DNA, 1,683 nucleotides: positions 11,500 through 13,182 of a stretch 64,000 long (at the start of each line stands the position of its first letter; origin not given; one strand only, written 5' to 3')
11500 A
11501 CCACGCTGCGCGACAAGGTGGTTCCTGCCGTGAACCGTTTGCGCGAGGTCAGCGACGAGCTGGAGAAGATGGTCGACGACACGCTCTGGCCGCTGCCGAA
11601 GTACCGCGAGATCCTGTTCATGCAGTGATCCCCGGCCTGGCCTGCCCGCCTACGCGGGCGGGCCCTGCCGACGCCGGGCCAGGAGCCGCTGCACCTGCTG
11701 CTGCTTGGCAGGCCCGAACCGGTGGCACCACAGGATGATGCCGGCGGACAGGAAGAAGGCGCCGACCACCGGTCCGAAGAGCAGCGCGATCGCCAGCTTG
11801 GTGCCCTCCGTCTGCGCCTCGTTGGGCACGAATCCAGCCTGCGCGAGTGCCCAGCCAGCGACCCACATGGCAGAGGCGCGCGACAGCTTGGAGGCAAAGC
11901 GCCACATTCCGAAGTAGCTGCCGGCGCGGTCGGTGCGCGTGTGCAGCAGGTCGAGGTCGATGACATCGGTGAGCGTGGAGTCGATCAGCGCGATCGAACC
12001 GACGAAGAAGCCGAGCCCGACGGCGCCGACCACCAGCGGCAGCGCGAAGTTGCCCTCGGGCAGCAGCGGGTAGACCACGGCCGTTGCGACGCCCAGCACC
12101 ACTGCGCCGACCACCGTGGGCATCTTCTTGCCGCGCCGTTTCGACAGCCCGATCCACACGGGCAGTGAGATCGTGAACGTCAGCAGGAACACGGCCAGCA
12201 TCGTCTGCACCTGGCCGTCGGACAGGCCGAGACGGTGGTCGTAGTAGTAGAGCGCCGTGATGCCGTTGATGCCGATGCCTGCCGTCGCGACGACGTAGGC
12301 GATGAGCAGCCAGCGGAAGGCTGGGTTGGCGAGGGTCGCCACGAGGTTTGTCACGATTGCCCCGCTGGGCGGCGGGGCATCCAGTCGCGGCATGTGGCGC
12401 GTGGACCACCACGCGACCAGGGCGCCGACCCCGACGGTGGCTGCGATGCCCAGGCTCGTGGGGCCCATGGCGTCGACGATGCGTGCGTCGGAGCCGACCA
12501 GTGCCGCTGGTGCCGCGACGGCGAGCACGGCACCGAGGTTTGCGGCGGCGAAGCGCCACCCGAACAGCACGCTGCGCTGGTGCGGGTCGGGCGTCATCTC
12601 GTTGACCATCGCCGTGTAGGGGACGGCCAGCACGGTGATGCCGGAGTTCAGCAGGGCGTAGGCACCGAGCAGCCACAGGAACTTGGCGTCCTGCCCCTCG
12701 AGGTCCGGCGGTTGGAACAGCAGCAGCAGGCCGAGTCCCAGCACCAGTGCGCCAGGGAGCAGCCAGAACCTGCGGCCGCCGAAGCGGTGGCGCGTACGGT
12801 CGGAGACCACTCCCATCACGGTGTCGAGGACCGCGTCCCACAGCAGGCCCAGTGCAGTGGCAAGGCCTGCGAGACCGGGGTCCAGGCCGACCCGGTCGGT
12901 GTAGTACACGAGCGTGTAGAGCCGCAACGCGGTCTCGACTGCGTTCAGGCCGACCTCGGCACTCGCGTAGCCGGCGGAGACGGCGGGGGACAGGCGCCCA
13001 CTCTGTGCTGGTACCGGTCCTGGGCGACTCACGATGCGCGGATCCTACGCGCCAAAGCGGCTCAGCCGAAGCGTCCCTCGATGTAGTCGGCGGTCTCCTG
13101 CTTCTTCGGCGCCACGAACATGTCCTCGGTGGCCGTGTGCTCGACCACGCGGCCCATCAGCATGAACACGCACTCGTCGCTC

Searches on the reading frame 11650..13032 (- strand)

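Call 3: search_protein_families(library=ncbifam, proteins=[window:11650-13032:-])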
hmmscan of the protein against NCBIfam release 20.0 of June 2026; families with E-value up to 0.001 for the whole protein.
window:11650-13032:- (460 aa): 5 families
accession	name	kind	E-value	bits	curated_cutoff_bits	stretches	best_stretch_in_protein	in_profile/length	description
TIGR00792.1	gph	subfamily_domain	4.2e-45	154.2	231.35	1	21-449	3-432/437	glycoside-pentoside-hexuronide (GPH):cation symporter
NF007237.0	PRK09669.1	subfamily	8.9e-40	136.7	610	1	21-456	13-447/461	putative symporter YagG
NF007353.0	PRK09848.1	equivalog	1.6e-28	99.7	528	1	19-455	10-445/457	glucuronide transporter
NF008526.0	PRK11462.1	equivalog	7.2e-28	97.6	836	1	21-451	13-439/460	glycoside-pentoside-hexuronide family transporter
NF007749.0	PRK10429.1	equivalog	7.7e-28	97.5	456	2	26-173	15-161/473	melibiose:sodium transporter MelB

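Call 4: search_protein_families(library=pfam, proteins=[window:11650-13032:-])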
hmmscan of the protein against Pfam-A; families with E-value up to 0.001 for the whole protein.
window:11650-13032:- (460 aa): 2 families
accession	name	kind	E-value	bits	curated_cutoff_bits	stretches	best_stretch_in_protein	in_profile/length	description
PF13347.12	MFS_2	-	8.9e-72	242.4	27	1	21-435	1-421/427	MFS/sugar transport protein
PF07690.21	MFS_1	-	3.9e-22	79.1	33.4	1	40-387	18-345/347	Major Facilitator Superfamily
